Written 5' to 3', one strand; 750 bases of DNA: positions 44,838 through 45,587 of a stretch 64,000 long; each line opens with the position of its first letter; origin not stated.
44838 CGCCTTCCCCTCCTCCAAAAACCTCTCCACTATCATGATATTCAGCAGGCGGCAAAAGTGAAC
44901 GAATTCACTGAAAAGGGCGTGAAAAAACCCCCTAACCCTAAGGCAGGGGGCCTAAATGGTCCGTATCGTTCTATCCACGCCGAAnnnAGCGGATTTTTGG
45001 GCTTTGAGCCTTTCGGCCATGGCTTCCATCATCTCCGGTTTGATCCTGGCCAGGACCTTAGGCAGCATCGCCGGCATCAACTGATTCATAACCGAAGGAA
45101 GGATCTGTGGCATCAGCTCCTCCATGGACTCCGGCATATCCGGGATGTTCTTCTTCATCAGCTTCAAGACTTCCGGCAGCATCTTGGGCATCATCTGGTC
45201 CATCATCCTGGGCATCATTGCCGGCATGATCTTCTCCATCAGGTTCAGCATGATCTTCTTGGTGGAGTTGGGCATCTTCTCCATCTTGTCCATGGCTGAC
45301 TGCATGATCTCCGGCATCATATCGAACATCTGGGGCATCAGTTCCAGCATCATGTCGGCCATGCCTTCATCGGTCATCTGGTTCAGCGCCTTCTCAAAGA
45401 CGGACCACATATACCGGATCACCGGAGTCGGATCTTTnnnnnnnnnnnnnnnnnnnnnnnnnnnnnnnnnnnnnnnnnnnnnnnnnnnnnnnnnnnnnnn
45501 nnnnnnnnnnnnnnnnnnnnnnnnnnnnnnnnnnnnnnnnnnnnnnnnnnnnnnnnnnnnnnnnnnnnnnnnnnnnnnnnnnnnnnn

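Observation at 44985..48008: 1007-aa GlcD-GlcF-type fusion (FAD oxidase + 2x[4Fe-4S] + 2xCCG) carrying a approx. 140-aa methionine-rich C-terminal tail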

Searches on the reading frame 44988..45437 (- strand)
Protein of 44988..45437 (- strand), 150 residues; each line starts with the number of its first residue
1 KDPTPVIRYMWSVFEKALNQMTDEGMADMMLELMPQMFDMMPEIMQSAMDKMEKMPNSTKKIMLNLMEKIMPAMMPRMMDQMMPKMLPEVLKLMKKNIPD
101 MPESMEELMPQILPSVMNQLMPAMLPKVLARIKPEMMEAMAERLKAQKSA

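Call 27: search_protein_representatives(alignment_id=A2)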
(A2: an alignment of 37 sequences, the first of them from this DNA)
Query: 37 sequences, 146 profile positions. Proteins with E-value up to 0.001 (for the whole library): 539; up to 1e-10: 95; up to 1e-30: 27. The best 150 are listed.
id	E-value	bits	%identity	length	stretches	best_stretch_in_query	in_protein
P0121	2.1e-46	173.8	-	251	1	1-143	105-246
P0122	1.1e-45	171.4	-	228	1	2-143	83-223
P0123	5.4e-45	169.2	-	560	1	1-144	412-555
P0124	4.8e-42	159.6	-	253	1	1-142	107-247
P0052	1.0e-41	158.6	-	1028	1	2-143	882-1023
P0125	1.8e-41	157.7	-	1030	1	1-143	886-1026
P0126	3.6e-41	156.8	-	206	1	1-142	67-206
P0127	6.5e-41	155.9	-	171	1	2-142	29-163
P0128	6.6e-41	155.9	-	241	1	1-143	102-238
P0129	9.4e-41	155.4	-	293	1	1-143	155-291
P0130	1.5e-39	151.5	-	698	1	1-143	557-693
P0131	5.2e-39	149.8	-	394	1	1-142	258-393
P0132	5.9e-39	149.6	-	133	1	7-143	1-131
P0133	6.9e-39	149.4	-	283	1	1-142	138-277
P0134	1.4e-38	148.3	-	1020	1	2-141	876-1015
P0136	1.1e-36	142.2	-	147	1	1-143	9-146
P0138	4.7e-36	140.2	-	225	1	1-143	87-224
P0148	3.1e-29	118.0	-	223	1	2-122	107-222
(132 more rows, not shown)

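Call 34: search_solved_structures(query=A2, max_evalue=10, show_alignments=2)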
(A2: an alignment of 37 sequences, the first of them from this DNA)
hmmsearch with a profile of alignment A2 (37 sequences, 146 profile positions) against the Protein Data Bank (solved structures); distinct sequences matched with E-value up to 10: 12.
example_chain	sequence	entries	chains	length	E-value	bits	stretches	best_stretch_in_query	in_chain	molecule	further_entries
1u6g_C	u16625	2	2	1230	0.021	18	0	82-141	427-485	TIP120 protein | Cullin-associated NEDD8-dissociated protein 1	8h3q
8or0_C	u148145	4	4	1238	0.022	18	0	82-141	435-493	Cullin-associated NEDD8-dissociated protein 1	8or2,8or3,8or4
7z8r_D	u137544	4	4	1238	0.022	18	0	82-141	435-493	Cullin-associated NEDD8-dissociated protein 1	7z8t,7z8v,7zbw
7zbz_D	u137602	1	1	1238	0.022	17.9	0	82-141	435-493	Cullin-associated NEDD8-dissociated protein 1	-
8cdj_D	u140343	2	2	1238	0.023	17.9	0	82-141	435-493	Cullin-associated NEDD8-dissociated protein 1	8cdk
4a0c_A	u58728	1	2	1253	0.024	17.8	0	82-141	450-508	CULLIN-ASSOCIATED NEDD8-DISSOCIATED PROTEIN 1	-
7zb5_E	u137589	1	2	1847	0.24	14.6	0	63-134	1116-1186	Helicase-like protein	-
6g7e_B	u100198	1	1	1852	0.24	14.6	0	63-134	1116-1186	Helicase-like protein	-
7z7n_E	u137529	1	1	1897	0.26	14.5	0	63-134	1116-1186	Helicase-like protein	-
7z8s_E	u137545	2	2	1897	0.26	14.5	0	63-134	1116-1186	Helicase-like protein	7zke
9j5i_D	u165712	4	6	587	0.41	13.8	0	40-125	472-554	Serine/threonine-protein phosphatase 2A 65 kDa regulatory subunit A beta isoform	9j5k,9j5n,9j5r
2q2e_B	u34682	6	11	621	4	10.6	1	78-114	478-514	Type 2 DNA topoisomerase 6 subunit B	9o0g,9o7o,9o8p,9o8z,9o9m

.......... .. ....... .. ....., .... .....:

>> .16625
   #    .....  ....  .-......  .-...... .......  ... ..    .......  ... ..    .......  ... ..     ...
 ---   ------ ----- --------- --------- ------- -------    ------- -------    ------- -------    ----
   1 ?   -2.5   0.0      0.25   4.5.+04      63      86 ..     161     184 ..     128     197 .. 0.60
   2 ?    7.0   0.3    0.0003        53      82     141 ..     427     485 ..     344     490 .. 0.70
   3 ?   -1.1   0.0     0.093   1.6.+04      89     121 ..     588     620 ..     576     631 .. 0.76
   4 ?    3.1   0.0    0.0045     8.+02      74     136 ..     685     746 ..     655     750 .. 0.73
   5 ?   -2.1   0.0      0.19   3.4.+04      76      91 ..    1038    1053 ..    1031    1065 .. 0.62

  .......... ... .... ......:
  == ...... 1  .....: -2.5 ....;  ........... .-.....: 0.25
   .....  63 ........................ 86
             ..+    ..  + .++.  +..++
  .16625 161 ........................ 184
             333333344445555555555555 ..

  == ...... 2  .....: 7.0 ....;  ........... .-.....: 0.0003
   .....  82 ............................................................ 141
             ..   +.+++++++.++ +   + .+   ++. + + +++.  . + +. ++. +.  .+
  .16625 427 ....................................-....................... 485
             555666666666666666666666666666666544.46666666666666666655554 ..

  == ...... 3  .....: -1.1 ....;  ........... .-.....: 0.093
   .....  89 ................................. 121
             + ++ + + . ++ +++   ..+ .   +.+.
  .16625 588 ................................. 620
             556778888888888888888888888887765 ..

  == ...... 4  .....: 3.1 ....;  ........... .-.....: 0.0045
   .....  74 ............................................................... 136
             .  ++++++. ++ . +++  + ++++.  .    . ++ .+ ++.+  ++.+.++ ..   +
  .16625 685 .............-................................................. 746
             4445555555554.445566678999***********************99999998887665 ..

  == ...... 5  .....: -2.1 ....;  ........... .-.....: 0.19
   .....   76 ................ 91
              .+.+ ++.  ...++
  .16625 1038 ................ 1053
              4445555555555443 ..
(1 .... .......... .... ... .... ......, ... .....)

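Call 35: search_protein_families(library=pfam, alignment_id=A2, max_evalue=10)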
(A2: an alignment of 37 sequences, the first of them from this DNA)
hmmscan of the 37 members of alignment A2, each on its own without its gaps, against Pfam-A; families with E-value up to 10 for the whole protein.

A. member 1, seq(150 aa): 15 families
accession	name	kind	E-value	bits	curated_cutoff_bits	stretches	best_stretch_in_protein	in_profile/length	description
PF25782.1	TPR_CAND1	-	0.0056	17.3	32.8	1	36-99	4-65/126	CAND1-like, TPR repeats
PF24987.1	HEAT_EF3_N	-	0.0067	16.8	32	1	32-120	58-154/169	EF3 N-terminal HEAT repeat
PF22022.2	Phage_int_M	-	0.017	15.8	27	1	53-113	15-76/96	Phage integrase central domain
PF23731.1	ARM_ECM29_C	-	0.017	15.8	27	1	18-108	45-137/241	ECM29, C-terminal ARM-like repeats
PF16507.11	HEAT_PSME4_mid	-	0.056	12.6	25.2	1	23-141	236-350/524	Proteasome activator complex subunit 4, mid HEAT repeats region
PF20926.3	Htt_N-HEAT_1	-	0.13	13.1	31.2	2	66-120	58-112/152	Huntingtin, N-terminal HEAT 1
PF08389.18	Xpo1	-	0.13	12.7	22.7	1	61-138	2-58/147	Exportin 1-like protein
PF15508.11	NAAA-beta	-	0.21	12.5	27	1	89-127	20-58/63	beta subunit of N-acylethanolamine-hydrolyzing acid amidase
PF18958.6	DUF5700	-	0.25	11.2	25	1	16-69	162-213/283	Putative zinc dependent peptidase (DUF5700)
PF08767.17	CRM1_C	-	0.32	10.6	23.2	1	21-119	24-121/323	CRM1 C terminal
PF09330.16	Lact-deh-memb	-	0.72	9.7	25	1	30-86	56-111/290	D-lactate dehydrogenase, membrane binding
PF00650.25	CRAL_TRIO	-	1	9.6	22.6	1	6-99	36-120/153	CRAL/TRIO domain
PF14005.11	YpjP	-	1.2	9.6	27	1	55-96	11-52/134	YpjP-like protein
PF04883.17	HK97-gp10_like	-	4.6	8.7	21.4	0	67-99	7-38/78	Bacteriophage HK97-gp10, putative tail-component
PF11101.13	DUF2884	-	9.9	6.2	30.6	1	14-59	138-183/228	Protein of unknown function (DUF2884)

B. families by the number of members that match (of 37 scanned): 55 families (the first 25 are shown)
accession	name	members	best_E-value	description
PF21893.1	DUF6918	9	0.00089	Family of unknown function (DUF6918)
PF13513.12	HEAT_EZ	9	0.065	HEAT-like repeat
PF04309.18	G3P_antiterm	9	0.26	Glycerol-3-phosphate responsive antiterminator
PF09330.16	Lact-deh-memb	8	0.082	D-lactate dehydrogenase, membrane binding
PF16507.11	HEAT_PSME4_mid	6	0.038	Proteasome activator complex subunit 4, mid HEAT repeats region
PF24987.1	HEAT_EF3_N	4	0.0067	EF3 N-terminal HEAT repeat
PF20439.3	SpoIVA_C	3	0.0033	Sporulation stage IV protein A, C-terminal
PF15508.11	NAAA-beta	3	0.055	beta subunit of N-acylethanolamine-hydrolyzing acid amidase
PF00650.25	CRAL_TRIO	3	1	CRAL/TRIO domain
PF25782.1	TPR_CAND1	2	0.0056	CAND1-like, TPR repeats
PF09130.16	DUF1932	2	0.0073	Domain of unknown function (DUF1932)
PF22022.2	Phage_int_M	2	0.017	Phage integrase central domain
PF20926.3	Htt_N-HEAT_1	2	0.13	Huntingtin, N-terminal HEAT 1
PF14005.11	YpjP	2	1.2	YpjP-like protein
PF09991.14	DUF2232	2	2.6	Predicted membrane protein (DUF2232)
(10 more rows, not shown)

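Call 36: predict_structure(alignment_id=A2)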
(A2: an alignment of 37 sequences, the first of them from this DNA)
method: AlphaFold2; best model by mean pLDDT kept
length: 150 residues; sequences in the alignment: 37
mean_pLDDT: 92.0   pTM: 0.79
mean pLDDT of the five models: 92.0, 91.0, 89.2, 89.0, 88.9
residues with pLDDT >= 90: 125; 70-90: 24; 50-70: 1; < 50: 0
segments of 3 or more residues with pLDDT < 50: none
pLDDT, mean of each block of 10 residues (from residue 1): 93 93 94 93 90 92 92 90 92 94 94 91 93 94 84
secondary structure, 60 per line:
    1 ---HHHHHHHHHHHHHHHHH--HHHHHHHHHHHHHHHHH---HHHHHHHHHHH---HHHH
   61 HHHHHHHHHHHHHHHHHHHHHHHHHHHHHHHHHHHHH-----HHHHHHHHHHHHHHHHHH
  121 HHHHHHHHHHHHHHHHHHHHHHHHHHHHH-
elements in order: H4-20 H23-39 H43-53 H57-97 H103-149

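Call 39: fold_search(model_id=the predicted structure, library=pdb)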
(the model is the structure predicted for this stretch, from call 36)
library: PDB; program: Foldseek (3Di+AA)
matches with E <= 10: 2; with E <= 0.001: 0
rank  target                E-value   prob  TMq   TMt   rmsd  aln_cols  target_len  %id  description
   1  8ek4_B                3.0e+00  0.10  0.26  0.28  11.6       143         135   15  De novo designed ice-binding proteins from twist-constrained helices (released 2023-07-12)
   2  8eox_D                8.9e+00  0.03  0.26  0.24  18.5       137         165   18  Precisely patterned nanofibers made from extendable protein multiplexes (released 2023-08-16)

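Call 65: find_encoding_contigs(protein=P0136, flank=5000, max_places=3)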
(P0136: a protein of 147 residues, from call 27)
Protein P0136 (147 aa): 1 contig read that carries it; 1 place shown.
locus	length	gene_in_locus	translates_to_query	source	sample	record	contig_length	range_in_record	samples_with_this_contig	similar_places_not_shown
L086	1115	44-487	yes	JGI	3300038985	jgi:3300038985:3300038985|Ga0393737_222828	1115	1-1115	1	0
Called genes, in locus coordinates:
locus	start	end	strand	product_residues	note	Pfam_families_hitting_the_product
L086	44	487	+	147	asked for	-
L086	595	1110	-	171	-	PF13545:HTH_Crp_2, PF00325:Crp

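Call 66: find_encoding_contigs(protein=P0132, flank=5000, max_places=3)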
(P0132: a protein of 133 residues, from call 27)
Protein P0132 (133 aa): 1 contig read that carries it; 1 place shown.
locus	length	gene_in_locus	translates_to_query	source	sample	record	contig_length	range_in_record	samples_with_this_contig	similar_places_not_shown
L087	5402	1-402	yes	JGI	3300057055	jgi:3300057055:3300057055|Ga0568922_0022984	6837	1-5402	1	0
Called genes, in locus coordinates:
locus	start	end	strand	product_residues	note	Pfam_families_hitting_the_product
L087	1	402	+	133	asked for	?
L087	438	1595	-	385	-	PF02771:Acyl-CoA_dh_N, PF02770:Acyl-CoA_dh_M, PF00441:Acyl-CoA_dh_1, PF08028:Acyl-CoA_dh_2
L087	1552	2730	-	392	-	PF02771:Acyl-CoA_dh_N, PF02770:Acyl-CoA_dh_M, PF00441:Acyl-CoA_dh_1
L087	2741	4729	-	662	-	PF01210:NAD_Gly3P_dh_N (faint), PF02737:3HCDH_N, PF00725:3HCDH, PF00378:ECH_1, PF16113:ECH_2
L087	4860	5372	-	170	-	PF12172:zf-ChsH2, PF01796:OB_ChsH2_C (weak)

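Call 80: find_encoding_contigs(protein=P0138, flank=5000, max_places=2)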
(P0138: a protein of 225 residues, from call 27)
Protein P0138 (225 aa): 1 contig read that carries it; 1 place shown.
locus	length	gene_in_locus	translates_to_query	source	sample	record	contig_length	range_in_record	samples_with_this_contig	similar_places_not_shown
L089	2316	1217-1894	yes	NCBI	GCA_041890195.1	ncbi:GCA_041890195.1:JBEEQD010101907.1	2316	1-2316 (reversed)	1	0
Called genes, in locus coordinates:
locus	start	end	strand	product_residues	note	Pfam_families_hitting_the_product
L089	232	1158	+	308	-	PF02826:2-Hacid_dh_C (weak), PF03446:NAD_binding_2, PF03807:F420_oxidored (weak), PF14833:NAD_binding_11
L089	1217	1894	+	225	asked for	-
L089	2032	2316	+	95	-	?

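Call 81: find_encoding_contigs(protein=P0148, flank=5000, max_places=2)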
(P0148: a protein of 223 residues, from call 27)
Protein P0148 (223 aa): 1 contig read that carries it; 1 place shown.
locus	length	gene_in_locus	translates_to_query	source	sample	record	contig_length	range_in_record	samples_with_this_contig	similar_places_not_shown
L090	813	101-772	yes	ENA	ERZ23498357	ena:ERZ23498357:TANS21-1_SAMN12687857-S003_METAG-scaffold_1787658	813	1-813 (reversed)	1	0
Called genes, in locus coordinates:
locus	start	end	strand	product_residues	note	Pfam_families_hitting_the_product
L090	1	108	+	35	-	?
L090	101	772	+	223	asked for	PF00580:UvrD-helicase, PF13245:AAA_19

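Call 90: fold_search(model_id=the predicted structure, library=viral)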
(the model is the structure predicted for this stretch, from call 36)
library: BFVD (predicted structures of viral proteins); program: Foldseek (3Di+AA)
matches with E <= 10: 4; with E <= 0.001: 0
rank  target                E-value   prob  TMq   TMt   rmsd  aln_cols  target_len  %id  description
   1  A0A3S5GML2            6.3e+00  0.03  0.22  0.14  17.0       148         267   14  (no name in the UniProt tables at hand)
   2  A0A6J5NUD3            8.2e+00  0.03  0.23  0.07  12.4       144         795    9  Phage tail tape measure protein [uncultured Caudovirales phage]
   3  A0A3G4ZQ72            9.1e+00  0.02  0.21  0.18  13.7       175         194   12  Uncharacterized protein [Terrestrivirus sp.]
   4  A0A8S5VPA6            9.6e+00  0.02  0.18  0.13  19.7       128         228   12  (no name in the UniProt tables at hand)
